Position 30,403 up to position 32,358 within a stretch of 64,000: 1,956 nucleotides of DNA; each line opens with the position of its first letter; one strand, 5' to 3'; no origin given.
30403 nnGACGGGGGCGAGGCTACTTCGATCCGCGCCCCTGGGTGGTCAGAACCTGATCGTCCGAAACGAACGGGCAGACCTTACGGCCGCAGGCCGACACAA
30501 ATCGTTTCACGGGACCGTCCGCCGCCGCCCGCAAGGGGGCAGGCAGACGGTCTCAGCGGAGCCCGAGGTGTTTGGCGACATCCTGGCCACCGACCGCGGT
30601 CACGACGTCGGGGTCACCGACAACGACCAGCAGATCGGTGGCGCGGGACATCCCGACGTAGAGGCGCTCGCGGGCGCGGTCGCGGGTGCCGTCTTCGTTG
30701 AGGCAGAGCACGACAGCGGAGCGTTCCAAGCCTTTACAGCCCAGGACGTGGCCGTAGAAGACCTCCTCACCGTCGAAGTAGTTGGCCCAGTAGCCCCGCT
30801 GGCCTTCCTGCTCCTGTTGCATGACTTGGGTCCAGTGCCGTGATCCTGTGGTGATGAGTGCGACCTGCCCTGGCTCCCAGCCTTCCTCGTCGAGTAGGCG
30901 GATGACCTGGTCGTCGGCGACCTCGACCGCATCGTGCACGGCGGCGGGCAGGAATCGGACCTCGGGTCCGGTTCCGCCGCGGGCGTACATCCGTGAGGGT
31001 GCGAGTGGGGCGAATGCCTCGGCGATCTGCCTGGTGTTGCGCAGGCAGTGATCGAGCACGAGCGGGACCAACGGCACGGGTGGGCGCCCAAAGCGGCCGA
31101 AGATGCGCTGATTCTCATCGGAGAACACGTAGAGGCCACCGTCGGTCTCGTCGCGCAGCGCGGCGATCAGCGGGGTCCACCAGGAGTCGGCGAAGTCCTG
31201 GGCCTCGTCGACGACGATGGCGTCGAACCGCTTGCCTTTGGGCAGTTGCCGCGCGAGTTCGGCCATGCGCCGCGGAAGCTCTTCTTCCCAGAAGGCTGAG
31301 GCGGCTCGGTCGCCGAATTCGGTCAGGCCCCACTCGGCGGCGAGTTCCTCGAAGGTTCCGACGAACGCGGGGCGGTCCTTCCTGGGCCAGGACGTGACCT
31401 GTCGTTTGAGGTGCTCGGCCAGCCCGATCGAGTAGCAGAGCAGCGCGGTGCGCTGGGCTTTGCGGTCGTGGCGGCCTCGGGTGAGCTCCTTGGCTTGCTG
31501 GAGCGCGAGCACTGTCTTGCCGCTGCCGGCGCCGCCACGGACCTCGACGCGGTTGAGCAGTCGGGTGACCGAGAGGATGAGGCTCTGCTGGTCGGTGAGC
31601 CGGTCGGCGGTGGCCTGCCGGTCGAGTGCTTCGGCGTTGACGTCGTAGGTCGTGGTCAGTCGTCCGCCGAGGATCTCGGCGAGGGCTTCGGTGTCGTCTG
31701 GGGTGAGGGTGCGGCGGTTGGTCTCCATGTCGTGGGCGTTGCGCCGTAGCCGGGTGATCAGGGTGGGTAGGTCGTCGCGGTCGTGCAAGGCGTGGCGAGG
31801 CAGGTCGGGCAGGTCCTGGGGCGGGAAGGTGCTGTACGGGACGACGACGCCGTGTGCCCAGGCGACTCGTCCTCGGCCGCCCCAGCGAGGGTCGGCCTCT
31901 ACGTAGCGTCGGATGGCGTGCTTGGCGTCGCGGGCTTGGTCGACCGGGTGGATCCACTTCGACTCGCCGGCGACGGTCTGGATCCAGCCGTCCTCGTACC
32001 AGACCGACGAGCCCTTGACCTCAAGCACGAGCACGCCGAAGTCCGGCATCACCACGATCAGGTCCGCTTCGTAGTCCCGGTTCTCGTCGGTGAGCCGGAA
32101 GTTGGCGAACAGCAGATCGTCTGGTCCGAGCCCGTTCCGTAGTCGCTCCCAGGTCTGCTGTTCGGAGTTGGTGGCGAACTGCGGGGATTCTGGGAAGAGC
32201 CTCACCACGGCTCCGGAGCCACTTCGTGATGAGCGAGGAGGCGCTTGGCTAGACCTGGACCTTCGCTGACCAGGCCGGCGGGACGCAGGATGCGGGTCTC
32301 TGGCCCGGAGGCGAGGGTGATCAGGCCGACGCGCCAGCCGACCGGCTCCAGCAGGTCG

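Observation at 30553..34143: Translationally coupled PafB-like/PafC-like WYL pair plus NERD-SF1 helicase on a mobile island: candidate uncharacterised sensor-effector (anti-phage or DNA-damage) system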

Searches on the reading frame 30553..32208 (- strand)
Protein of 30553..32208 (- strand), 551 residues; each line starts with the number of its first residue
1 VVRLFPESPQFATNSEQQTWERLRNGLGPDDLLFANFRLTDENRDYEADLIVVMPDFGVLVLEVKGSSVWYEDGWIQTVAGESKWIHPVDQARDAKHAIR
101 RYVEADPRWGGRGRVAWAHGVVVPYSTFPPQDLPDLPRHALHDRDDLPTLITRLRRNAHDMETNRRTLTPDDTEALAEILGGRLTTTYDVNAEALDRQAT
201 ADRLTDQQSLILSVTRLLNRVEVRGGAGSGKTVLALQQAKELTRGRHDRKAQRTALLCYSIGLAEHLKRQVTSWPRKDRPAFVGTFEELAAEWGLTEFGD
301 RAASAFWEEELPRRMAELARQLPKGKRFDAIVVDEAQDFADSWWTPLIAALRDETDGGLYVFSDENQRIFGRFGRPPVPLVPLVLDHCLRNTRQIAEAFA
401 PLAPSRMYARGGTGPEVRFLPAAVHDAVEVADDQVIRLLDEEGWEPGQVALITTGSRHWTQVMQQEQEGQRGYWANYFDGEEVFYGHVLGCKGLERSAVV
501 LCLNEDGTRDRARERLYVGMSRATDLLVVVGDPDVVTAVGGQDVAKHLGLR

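Call 3: search_protein_families(library=pfam, proteins=[window:30553-32208:-], max_evalue=0.01)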
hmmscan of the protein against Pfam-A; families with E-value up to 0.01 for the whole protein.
window:30553-32208:- (551 aa): 9 families
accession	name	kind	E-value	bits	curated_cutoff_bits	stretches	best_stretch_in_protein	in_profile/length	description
PF08378.17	NERD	-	6e-11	43.3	22.1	1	15-123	5-109/111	Nuclease-related domain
PF13538.12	UvrD_C_2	-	4.7e-06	26.8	27.4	1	491-530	10-52/52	UvrD-like helicase C-terminal domain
PF00580.27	UvrD-helicase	-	9.5e-06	25.9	23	0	326-371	211-254/271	UvrD/REP helicase N-terminal domain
PF09848.15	SLFN-g3_helicase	-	2.3e-05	24.3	24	1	223-341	6-93/354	Schlafen group 3, DNA/RNA helicase domain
PF13245.12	AAA_19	-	0.00021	21.9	25.1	1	222-369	15-130/134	AAA domain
PF13191.12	AAA_16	-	0.00026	22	32.6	1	221-355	27-160/167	AAA ATPase domain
PF01443.25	Viral_helicase1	-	0.00037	20.8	21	0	488-530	182-227/228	Viral superfamily 1 RNA helicase core domain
PF25199.1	nSTAND_NTPase5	-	0.0014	18.9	34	0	218-246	41-68/145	Novel STAND NTPase 5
PF13401.12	AAA_22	-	0.0062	17.3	27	0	225-347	12-104/130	AAA domain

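Call 4: search_protein_families(library=padloc, proteins=[window:30553-32208:-], max_evalue=0.01)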
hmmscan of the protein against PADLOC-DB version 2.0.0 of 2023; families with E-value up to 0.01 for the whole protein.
window:30553-32208:- (551 aa): 28 families (the best 25 are shown)
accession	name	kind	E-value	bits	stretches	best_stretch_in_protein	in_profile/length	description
PDLC03813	RTasNERD-Hel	-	1.1e-29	101.9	2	43-271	47-272/519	DRT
PDLC01087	C3a187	-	4.8e-22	76.5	2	12-372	15-362/559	NERD+UvrD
PDLC00104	GajB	-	2e-08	31.5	2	289-371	132-206/574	UrvD helicase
PDLC03921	MkoA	-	4.4e-08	29.3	1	14-177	12-175/1607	-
PDLC00136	GajB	-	4.1e-07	27.3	1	462-530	467-546/570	UrvD helicase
PDLC00132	GajB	-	2.5e-06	24.4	0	203-291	3-86/625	UrvD helicase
PDLC00122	GajB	-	1.5e-05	22.1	0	220-289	18-82/502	UrvD helicase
PDLC00143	GajB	-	2.7e-05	20.9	0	485-530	557-603/632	UrvD helicase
PDLC02350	AbiO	-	3.3e-05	20.9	1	204-244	179-218/468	AbiO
PDLC00141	GajB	-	4e-05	20.1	0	220-256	17-52/572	UrvD helicase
PDLC00117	GajB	-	5.2e-05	19.9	0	326-383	217-273/604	UrvD helicase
PDLC03802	RTasHel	-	0.00015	18.8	1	326-372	191-235/675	DRT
PDLC00131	GajB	-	0.00016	18.8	0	511-530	605-624/647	UrvD helicase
PDLC00106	GajB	-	0.00019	18.1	0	204-260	4-57/577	UrvD helicase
PDLC00112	GajB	-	0.00022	17.9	0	325-353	209-236/581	UrvD helicase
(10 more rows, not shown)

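Call 5: search_protein_families(library=ncbifam, proteins=[window:30553-32208:-], max_evalue=0.01)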
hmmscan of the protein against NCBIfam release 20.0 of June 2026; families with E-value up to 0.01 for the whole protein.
window:30553-32208:- (551 aa): 3 families
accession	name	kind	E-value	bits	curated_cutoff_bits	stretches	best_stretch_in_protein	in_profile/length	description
NF053713.1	helicas_STM2767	equivalog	6.6e-08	31.4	550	1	206-272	178-240/665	STM2767 family DEAD/DEAH box helicase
NF047741.1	antiphage_MADS6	equivalog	1.8e-06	26.8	460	1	4-167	4-162/612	methylation-associated defense system protein kinase MAD6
NF041254.1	motor_HelR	exception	0.0014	17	750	0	327-349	518-540/706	RNA polymerase recycling motor ATPase HelR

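Call 15: find_homologous_proteins(query=window:30553-32208:-, max_evalue=1e-10)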
Query window:30553-32208:- (551 aa): 2899 proteins with E <= 1e-10 among 8000 candidates; the best 120 are listed.
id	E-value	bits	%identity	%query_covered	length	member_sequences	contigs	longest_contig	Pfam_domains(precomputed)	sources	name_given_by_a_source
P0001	0.0e+0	1265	100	100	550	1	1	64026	PF13538.13,PF08378.18,PF00580.28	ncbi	ncbi:MAG: NERD domain-containing protein [Nocardioidaceae bacterium]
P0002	0.0e+0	1111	86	100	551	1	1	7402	PF13538.13,PF08378.18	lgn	-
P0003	0.0e+0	1104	87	100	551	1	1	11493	PF13538.13,PF08378.18,PF00580.28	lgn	-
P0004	0.0e+0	1080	83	100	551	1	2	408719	PF08378.18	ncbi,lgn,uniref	ncbi:NERD domain-containing protein [Nocardioides dubius]|uniref:ATP-binding domain-containing prote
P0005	0.0e+0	1077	83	100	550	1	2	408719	PF08378.18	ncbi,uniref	ncbi:NERD domain-containing protein [Nocardioides dubius]|uniref:NERD domain-containing protein n=1 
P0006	0.0e+0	1072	84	100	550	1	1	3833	PF13538.13,PF08378.18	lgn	-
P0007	0.0e+0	1049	82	100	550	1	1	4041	PF13538.13,PF08378.18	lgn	-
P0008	0.0e+0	1047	82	99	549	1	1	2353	PF13538.13,PF08378.18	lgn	-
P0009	0.0e+0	1033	80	100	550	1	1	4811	PF13538.13,PF08378.18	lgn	-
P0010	0.0e+0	1023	81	100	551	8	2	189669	PF13538.13,PF08378.18,PF00580.28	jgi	-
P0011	1.4e-297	1006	79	100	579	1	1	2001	PF13538.13,PF08378.18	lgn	-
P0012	6.4e-293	991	77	100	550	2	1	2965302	PF13538.13,PF08378.18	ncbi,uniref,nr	ncbi:nuclease-related domain-containing DEAD/DEAH box helicase [Nocardioides baekrokdamisoli]|uniref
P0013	1.7e-292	989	77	100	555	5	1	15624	PF13538.13,PF08378.18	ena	-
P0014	3.9e-281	952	74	100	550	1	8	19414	PF13538.13,PF08378.18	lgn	-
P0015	2.5e-263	893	73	100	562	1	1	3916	PF13538.13,PF13245.13,PF08378.18,PF00580.28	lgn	-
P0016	2.3e-257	873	70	100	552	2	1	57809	PF13538.13,PF08378.18,PF13191.13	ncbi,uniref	ncbi:NERD domain-containing protein [Nocardioides sp. SYSU DS0651]|uniref:nuclease-related domain-co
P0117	3.6e-230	783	64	100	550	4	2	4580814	PF13538.13,PF08378.18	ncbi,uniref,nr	ncbi:RecBCD enzyme subunit RecD [Nocardioides aquaticus]|uniref:RecBCD enzyme subunit RecD n=1 Tax=N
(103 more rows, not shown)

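Call 16: find_encoding_contigs(protein=P0012, flank=10000, max_places=2)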
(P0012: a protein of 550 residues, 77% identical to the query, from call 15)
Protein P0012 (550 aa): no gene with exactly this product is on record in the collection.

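Call 17: find_encoding_contigs(protein=P0117, flank=10000, max_places=2)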
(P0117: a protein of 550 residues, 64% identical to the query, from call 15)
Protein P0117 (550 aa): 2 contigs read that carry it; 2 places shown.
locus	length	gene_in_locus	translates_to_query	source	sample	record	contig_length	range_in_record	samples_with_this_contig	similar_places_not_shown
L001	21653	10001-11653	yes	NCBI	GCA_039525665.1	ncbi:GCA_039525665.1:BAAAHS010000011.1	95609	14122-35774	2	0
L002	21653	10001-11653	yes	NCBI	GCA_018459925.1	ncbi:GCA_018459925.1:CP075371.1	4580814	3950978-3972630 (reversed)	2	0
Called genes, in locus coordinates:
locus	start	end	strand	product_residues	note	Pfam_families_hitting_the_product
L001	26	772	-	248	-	PF21906:WHD_NrtR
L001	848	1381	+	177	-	-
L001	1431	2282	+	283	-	PF20208:ARPP-1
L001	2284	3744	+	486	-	PF03747:ADP_ribosyl_GH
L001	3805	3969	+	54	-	-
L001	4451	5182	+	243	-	-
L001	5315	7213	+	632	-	-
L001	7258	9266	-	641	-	PF22558:REase-ARP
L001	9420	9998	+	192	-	-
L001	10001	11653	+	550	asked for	PF08378:NERD (weak), PF13538:UvrD_C_2 (faint)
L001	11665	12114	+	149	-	PF13328:HD_4 (weak), PF01966:HD (faint)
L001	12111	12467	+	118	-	-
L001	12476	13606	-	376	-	-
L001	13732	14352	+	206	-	-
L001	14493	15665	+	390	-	PF00144:Beta-lactamase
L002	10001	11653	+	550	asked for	PF08378:NERD (weak), PF13538:UvrD_C_2 (faint)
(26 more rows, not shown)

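Call 19: find_related_loci(query=A1, collection=genome_contigs, flank=10000)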
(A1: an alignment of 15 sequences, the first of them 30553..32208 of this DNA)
Query A1 (551 aa) in genome_contigs; peptide patterns used: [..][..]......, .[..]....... (x = any residue, [..] = any of these).
600 stretches matched a pattern (row limit reached: there are more); 275 encode a relative of the query (tblastn E <= 1e-3); the best 80 are kept; 80 distinct loci.
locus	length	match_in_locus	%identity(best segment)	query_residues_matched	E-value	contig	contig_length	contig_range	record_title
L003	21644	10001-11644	68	1-550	0e+0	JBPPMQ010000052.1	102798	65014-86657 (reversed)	MAG: Nocardioides sp. isolate BIOS2019_out_049 k131_1193931, whole genome shotgun sequence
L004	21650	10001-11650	68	1-550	0e+0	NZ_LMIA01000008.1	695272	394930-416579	Nocardioides sp. Root190 contig_3, whole genome shotgun sequence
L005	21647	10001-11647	67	1-551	0e+0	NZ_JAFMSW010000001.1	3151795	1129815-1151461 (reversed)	Nocardioides xinjiangensis strain SYSU D00514 NODE_1_length_3151795_cov_29.083672, whole genome shotgun sequence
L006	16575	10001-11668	65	1-550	0e+0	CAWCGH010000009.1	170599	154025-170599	MAG: uncultured Actinomycetota bacterium isolate MFD01275.bin.1.247 genome assembly, contig: contig_7712, whole genome s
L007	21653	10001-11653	64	1-551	0e+0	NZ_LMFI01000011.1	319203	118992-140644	Nocardioides sp. Root140 contig_3, whole genome shotgun sequence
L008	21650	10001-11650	66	1-550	0e+0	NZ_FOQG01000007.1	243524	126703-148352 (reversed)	Nocardioides psychrotolerans strain CGMCC 1.11156, whole genome shotgun sequence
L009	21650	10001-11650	65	5-549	0e+0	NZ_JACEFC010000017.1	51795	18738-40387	Nocardioides stalactiti strain 1.0914 scaffold17, whole genome shotgun sequence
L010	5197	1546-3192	64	3-550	0e+0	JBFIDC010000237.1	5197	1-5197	MAG: Nocardioides sp. isolate Mix_sand11.2021.09.D.34 k141_3454105_length_5197_cov_8.9652, whole genome shotgun sequence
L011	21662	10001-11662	65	1-550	0e+0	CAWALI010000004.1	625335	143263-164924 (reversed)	MAG: uncultured Actinomycetota bacterium isolate MFD01721.bin.2.62 genome assembly, contig: contig_40901, whole genome s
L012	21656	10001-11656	64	1-548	0e+0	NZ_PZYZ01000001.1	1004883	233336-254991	Nocardioides sediminis strain KCTC 19271 KCTC_19271_Contig1, whole genome shotgun sequence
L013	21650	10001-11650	65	1-550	0e+0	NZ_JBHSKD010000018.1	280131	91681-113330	Nocardioides taihuensis strain CGMCC 4.7318 platanus_K_17_124_18, whole genome shotgun sequence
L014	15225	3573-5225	61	1-550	0e+0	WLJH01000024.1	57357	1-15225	MAG: Actinomycetota bacterium isolate UFOp-RH-14apr17-516 RH-14apr17-516-c24, whole genome shotgun sequence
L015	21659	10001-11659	60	3-550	0e+0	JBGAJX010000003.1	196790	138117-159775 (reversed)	MAG: Marmoricola sp. isolate MAG_AAO_H125.61 AAOH125-61_opera_contig_334, whole genome shotgun sequence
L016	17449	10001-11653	62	1-550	0e+0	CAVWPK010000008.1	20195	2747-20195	MAG: uncultured Actinomycetota bacterium isolate MFD01275.bin.1.272 genome assembly, contig: contig_4221, whole genome s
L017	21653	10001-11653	63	2-550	0e+0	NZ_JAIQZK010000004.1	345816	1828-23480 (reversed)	Nocardioides sp. TRM66260-LWL contig4, whole genome shotgun sequence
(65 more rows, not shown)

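Call 21: find_encoding_contigs(protein=P0004, flank=10000, max_places=2)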
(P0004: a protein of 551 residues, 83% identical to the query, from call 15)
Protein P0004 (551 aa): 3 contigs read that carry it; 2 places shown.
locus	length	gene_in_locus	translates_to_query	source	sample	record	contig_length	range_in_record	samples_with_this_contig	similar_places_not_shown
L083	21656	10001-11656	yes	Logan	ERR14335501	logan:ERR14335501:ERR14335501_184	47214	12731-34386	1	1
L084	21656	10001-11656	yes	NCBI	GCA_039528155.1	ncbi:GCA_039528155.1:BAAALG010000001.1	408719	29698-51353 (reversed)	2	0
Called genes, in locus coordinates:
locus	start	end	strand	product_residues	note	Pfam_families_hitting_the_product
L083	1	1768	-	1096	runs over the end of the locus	PF00580:UvrD-helicase, PF13245:AAA_19, PF00580:UvrD-helicase, PF13361:UvrD_C, PF13538:UvrD_C_2 (faint), PF12705:PDDEXK_1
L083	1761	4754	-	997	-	PF12705:PDDEXK_1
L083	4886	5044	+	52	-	-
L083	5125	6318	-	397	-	-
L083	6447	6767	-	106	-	-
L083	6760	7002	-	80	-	-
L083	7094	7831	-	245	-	PF13828:DUF4190 (faint), PF16729:DUF5067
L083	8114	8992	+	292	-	PF13280:WYL, PF25583:WCX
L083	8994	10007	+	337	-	PF13280:WYL (weak)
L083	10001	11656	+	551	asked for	PF08378:NERD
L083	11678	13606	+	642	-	-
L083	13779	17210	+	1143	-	PF13482:RNase_H_2, PF13604:AAA_30, PF13245:AAA_19, PF13086:AAA_11 (weak), PF13087:AAA_12, PF13538:UvrD_C_2 (faint)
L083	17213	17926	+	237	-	-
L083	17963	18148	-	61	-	-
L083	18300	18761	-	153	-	PF06941:NT5C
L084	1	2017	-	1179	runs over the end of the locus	PF00580:UvrD-helicase, PF13245:AAA_19, PF00580:UvrD-helicase, PF13361:UvrD_C, PF13538:UvrD_C_2 (faint), PF12705:PDDEXK_1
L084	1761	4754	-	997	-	PF12705:PDDEXK_1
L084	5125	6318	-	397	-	-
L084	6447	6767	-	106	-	-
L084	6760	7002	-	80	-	-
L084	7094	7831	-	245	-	PF13828:DUF4190 (faint), PF16729:DUF5067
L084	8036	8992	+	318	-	PF13280:WYL, PF25583:WCX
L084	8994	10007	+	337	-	PF13280:WYL (weak)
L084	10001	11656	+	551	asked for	PF08378:NERD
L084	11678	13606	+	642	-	-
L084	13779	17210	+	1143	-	PF13482:RNase_H_2, PF13604:AAA_30, PF13245:AAA_19, PF13086:AAA_11 (weak), PF13087:AAA_12, PF13538:UvrD_C_2 (faint)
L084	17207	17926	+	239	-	-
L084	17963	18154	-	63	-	-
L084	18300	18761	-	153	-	PF06941:NT5C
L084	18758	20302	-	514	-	PF03747:ADP_ribosyl_GH, PF00782:DSPc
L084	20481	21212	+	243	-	PF11611:DUF4352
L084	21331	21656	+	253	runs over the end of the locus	-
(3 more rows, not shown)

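Call 22: find_encoding_contigs(protein=P0010, flank=10000, max_places=2)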
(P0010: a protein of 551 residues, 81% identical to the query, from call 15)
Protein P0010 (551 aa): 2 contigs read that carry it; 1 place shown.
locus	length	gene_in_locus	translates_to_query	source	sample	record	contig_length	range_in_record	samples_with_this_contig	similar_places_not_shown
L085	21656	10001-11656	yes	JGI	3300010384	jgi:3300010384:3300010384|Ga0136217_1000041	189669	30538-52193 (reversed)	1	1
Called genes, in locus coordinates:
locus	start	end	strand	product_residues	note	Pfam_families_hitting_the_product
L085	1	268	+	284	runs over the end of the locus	-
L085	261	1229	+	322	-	PF02195:ParB_N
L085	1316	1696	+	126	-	PF12728:HTH_17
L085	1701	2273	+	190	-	PF13470:PIN_3, PF26343:VapC50_C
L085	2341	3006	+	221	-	-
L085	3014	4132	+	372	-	PF00877:NLPC_P60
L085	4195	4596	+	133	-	PF00190:Cupin_1 (weak), PF07883:Cupin_2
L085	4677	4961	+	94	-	PF19607:DUF6112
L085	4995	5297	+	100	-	PF19607:DUF6112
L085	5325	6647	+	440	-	-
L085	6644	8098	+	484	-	-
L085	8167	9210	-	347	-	PF10708:DUF2510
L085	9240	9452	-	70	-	PF05154:TM2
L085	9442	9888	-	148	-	PF00353:HemolysinCabind (faint)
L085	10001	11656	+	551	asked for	PF08378:NERD, PF00580:UvrD-helicase (faint), PF13538:UvrD_C_2 (weak)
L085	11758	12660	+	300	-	PF13280:WYL (weak)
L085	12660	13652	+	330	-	PF13280:WYL (weak)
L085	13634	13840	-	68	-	-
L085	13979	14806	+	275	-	PF13828:DUF4190 (weak), PF16729:DUF5067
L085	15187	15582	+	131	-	-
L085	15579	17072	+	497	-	-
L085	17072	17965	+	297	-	PF03372:Exo_endo_phos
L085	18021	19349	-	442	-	-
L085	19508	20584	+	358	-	PF08401:ArdcN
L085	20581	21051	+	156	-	-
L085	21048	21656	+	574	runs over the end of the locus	PF02534:T4SS-DNA_transf (weak), PF10412:TrwB_AAD_bind, PF02534:T4SS-DNA_transf, PF12696:TraG-D_C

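Call 23: find_encoding_contigs(protein=P0003, flank=10000, max_places=2)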
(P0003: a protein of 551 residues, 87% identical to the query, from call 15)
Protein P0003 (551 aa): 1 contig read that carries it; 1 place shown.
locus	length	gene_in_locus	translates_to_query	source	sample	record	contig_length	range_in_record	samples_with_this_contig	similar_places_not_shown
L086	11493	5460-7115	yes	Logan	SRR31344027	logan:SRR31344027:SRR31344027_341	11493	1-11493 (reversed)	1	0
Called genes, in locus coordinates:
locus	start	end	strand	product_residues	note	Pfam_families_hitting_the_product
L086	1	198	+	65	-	?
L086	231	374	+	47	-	-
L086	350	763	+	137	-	-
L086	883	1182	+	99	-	-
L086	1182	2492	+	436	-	-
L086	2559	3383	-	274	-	PF16729:DUF5067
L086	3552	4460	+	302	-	PF13280:WYL, PF25583:WCX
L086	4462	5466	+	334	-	PF13280:WYL (weak)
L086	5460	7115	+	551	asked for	PF08378:NERD, PF00580:UvrD-helicase (faint), PF13538:UvrD_C_2 (weak)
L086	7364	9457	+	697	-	-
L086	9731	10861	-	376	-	PF26003:Integrase_N_phage (weak), PF14659:Phage_int_SAM_3 (weak), PF22022:Phage_int_M (weak), PF00589:Phage_integrase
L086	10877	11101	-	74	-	PF12728:HTH_17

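Call 31: search_solved_structures(query=window:30553-32208:-, max_evalue=0.01)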
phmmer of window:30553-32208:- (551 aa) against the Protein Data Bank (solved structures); distinct sequences matched with E-value up to 0.01: 0.
